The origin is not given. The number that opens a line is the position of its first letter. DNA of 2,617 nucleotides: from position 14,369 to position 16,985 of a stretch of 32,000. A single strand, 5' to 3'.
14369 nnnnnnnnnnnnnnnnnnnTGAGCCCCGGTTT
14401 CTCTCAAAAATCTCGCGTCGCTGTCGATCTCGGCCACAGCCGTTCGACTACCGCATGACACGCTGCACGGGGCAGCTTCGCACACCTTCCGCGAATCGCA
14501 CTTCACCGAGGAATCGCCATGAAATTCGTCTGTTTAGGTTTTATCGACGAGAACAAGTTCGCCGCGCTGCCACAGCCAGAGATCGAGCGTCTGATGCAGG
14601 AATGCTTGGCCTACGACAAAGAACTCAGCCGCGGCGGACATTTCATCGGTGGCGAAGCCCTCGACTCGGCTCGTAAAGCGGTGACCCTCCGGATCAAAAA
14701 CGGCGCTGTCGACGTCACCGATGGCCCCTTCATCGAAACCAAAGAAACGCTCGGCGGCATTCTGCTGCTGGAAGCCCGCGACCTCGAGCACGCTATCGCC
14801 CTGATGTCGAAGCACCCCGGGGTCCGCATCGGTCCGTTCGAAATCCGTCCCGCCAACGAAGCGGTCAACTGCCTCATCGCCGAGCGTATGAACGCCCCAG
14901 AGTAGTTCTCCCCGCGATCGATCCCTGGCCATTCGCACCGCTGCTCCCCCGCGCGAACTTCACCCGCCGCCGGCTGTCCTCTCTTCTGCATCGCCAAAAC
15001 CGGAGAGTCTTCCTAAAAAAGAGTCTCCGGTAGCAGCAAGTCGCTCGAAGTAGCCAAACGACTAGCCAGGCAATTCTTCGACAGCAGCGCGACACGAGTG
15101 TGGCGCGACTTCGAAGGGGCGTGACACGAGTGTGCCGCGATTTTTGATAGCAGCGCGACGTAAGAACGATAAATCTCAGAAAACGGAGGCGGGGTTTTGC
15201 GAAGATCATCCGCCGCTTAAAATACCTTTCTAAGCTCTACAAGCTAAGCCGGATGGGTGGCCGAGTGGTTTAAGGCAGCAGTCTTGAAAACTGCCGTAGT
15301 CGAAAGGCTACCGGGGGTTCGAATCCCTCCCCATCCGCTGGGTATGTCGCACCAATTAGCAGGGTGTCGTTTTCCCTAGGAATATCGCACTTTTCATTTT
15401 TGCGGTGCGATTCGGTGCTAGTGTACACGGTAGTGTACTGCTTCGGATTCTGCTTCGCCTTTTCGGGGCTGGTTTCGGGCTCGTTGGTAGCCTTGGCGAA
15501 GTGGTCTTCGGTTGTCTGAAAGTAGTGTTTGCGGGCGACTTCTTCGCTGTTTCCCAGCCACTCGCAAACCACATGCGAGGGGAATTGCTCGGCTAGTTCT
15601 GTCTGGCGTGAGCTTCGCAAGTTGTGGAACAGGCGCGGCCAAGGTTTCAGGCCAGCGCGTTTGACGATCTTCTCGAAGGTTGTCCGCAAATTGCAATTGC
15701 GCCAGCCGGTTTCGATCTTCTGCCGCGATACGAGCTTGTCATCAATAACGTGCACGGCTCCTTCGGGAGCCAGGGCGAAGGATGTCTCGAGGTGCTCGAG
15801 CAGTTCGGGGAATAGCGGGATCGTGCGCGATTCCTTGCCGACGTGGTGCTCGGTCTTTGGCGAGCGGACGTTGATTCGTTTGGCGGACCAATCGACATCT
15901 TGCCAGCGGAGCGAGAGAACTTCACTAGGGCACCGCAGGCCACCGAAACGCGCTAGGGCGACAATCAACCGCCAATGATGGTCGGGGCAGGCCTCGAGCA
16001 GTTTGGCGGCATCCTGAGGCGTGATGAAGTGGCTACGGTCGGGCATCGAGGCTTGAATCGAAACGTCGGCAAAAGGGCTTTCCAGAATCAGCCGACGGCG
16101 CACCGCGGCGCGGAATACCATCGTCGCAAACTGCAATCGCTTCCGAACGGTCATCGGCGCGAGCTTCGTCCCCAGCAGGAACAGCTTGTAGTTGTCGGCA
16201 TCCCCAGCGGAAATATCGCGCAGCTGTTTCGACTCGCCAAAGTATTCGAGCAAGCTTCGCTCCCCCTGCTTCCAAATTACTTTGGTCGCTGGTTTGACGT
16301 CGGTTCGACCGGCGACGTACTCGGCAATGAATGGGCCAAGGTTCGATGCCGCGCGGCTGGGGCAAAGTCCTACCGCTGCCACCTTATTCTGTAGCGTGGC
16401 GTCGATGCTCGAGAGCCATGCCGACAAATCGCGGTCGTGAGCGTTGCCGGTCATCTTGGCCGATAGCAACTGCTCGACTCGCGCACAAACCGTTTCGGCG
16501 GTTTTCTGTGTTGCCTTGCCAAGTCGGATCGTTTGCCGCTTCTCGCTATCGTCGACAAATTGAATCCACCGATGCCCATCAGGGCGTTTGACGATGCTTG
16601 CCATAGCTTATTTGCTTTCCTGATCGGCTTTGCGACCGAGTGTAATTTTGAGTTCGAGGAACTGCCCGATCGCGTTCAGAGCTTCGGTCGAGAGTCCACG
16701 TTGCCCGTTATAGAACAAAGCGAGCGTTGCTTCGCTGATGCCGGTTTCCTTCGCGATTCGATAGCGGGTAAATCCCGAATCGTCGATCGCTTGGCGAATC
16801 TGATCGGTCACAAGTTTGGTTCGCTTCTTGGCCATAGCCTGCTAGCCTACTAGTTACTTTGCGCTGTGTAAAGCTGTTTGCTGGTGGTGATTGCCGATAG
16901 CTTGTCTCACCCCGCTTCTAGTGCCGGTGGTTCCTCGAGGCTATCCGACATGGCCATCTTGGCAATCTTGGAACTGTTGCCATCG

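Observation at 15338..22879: P4/PICI-like satellite-type element integrated at tRNA-Ser in a planctomycete-type genome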

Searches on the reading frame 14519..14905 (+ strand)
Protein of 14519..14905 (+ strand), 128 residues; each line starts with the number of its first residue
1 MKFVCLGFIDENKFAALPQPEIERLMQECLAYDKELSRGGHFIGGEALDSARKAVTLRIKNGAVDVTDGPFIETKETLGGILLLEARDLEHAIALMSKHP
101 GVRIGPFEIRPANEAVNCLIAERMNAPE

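Call 13: search_protein_families(library=ncbifam, max_evalue=0.1, proteins=[window:14519-14905:+])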
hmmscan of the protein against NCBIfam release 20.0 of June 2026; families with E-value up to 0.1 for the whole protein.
window:14519-14905:+ (128 aa): 1 family
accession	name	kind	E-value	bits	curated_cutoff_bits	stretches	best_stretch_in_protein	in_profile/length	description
NF009507.0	PRK12865.1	equivalog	0.064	13.6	149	0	68-108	40-81/97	YciI-like protein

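Call 16: find_encoding_contigs(protein=window:14519-14905:+, flank=10000, max_places=10)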
Protein window:14519-14905:+ (128 aa): 8 contigs read that carry it; 8 places shown.
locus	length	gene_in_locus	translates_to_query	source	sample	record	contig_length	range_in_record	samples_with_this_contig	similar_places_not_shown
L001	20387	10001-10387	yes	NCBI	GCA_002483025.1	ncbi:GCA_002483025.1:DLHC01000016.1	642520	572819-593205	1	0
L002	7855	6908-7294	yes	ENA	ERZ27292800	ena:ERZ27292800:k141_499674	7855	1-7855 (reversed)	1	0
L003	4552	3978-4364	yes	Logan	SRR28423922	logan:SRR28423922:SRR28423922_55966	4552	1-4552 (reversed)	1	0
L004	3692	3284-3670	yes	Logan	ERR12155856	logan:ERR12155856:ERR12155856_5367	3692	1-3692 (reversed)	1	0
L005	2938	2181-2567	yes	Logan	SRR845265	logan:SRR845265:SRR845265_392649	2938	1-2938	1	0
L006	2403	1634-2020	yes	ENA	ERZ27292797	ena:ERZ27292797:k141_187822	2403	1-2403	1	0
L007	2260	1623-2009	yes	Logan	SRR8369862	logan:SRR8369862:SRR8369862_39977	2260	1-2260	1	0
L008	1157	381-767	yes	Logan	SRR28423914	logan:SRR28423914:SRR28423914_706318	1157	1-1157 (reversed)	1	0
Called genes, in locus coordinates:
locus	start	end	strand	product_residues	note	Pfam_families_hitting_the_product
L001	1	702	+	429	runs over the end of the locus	PF01011:PQQ (faint), PF13360:PQQ_2, PF13570:Beta-prop_ACSF4, PF13360:PQQ_2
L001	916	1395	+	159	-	-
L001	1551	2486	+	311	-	PF07963:N_methyl (weak), PF07596:SBP_bac_10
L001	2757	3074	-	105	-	-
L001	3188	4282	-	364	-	PF07963:N_methyl (weak), PF07596:SBP_bac_10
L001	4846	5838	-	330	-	-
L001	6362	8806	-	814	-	PF00141:peroxidase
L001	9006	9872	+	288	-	PF00126:HTH_1, PF03466:LysR_substrate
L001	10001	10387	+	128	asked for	PF03795:YCII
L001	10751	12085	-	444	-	PF13102:Phage_int_SAM_5 (weak), PF00589:Phage_integrase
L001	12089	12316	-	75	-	PF13443:HTH_26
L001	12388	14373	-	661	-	PF13481:AAA_25, PF06745:ATPase (weak)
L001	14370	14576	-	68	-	PF12728:HTH_17 (weak)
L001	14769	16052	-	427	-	-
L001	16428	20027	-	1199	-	PF20464:MmeI_N, PF20465:MmeI_hel, PF20473:MmeI_Mtase, PF20466:MmeI_TRD (weak)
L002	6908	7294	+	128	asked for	PF03795:YCII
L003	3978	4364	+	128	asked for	PF03795:YCII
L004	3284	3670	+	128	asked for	PF03795:YCII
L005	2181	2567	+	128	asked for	PF03795:YCII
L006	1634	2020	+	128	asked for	PF03795:YCII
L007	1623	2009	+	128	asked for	PF03795:YCII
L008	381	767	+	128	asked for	PF03795:YCII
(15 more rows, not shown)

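Call 69: search_protein_families(library=pfam, max_evalue=0.001, proteins=[L001:16428-20027:-])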
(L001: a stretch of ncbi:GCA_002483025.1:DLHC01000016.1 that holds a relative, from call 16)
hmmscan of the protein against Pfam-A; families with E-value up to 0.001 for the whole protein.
L001:16428-20027:- (1199 aa): 4 families
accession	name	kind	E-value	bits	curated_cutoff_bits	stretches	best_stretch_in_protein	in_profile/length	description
PF20473.4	MmeI_Mtase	-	4e-36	125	27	1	445-726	6-240/259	MmeI, DNA-methyltransferase domain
PF20464.3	MmeI_N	-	5.7e-29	102.1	27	1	48-275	6-180/181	MmeI, N-terminal domain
PF20465.4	MmeI_hel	-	1.8e-18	67.5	27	1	282-353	2-75/75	MmeI, helicase spacer domain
PF20466.3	MmeI_TRD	-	6.3e-07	29.4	27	1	815-972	51-205/207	MmeI, target recognition domain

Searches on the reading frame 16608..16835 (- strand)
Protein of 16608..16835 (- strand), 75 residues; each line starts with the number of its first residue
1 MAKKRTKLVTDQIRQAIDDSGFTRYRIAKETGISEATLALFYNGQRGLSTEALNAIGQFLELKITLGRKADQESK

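Call 10: search_protein_families(library=pfam, max_evalue=0.01, proteins=[window:16608-16835:-])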
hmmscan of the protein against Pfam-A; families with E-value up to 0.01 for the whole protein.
window:16608-16835:- (75 aa): 7 families
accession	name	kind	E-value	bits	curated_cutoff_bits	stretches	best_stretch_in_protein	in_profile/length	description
PF13443.12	HTH_26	-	2.9e-07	31.1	22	1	13-64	2-54/63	Cro/C1-type HTH DNA-binding domain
PF20317.4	HTH_60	-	0.00033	21.4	24.1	1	7-70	4-67/140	Helix-turn-helix domain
PF01381.28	HTH_3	-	0.00057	20.3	23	1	13-64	1-52/55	Helix-turn-helix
PF13560.12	HTH_31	-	0.001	19.8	27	1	14-62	7-56/64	Helix-turn-helix domain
PF12844.13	HTH_19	-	0.0062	16.9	30.2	1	13-63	4-54/64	Helix-turn-helix domain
PF15943.11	YdaS_toxin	-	0.0069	16.6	30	1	13-65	1-52/65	Bacterial toxin YdaS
PF21291.3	CYNS_N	-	0.0074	16.7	27.1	1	9-63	4-58/69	Cyanate hydratase, N-terminal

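Call 11: search_protein_families(library=phrogs, max_evalue=0.01, proteins=[window:16608-16835:-])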
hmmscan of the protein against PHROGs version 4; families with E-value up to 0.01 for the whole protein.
window:16608-16835:- (75 aa): 13 families
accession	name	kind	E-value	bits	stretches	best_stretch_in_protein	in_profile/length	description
phrog_4583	-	transcription regulation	5.4e-07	30.5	1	3-62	5-64/81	transcriptional repressor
phrog_296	-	integration and excision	1.3e-06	28.4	1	3-60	222-280/626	DNA transposition protein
phrog_2967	-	transcription regulation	3.4e-05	24.5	1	3-62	5-64/225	transcriptional regulator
phrog_2439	-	transcription regulation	8.9e-05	22.5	1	5-64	4-63/367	transcriptional regulator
phrog_1529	-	unknown function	0.00017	22.7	1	7-72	5-69/209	-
phrog_3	-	transcription regulation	0.00061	20.7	1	6-64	86-140/430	transcriptional repressor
phrog_7241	-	transcription regulation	0.0012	19.9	1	20-63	73-116/122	transcriptional regulator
phrog_8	-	transcription regulation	0.0016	19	1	9-60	77-128/346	transcriptional regulator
phrog_5823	-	transcription regulation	0.0029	17.8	1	9-65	7-64/404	transcriptional regulator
phrog_3557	-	transcription regulation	0.0063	17.7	1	6-56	11-60/142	transcriptional regulator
phrog_6463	-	DNA, RNA and nucleotide metabolism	0.0063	17.1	0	43-63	72-92/208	HTH DNA binding protein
phrog_1728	-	transcription regulation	0.0084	16.1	1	9-56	4-51/380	transcriptional regulator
phrog_38620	-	transcription regulation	0.009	16.9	1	20-62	13-56/174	transcriptional regulator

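Call 73: search_protein_families(library=ncbifam, max_evalue=0.01, proteins=[window:16608-16835:-])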
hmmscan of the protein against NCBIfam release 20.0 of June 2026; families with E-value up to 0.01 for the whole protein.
window:16608-16835:- (75 aa): 2 families
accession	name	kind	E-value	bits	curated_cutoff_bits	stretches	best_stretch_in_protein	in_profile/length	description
NF006015.0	PRK08154.1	subfamily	0.00023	20.4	204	1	9-64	31-86/314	anaerobic benzoate catabolism transcriptional regulator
NF007271.0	PRK09726.1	equivalog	0.00044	20.2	79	1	18-72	22-76/88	type II toxin-antitoxin system antitoxin HipB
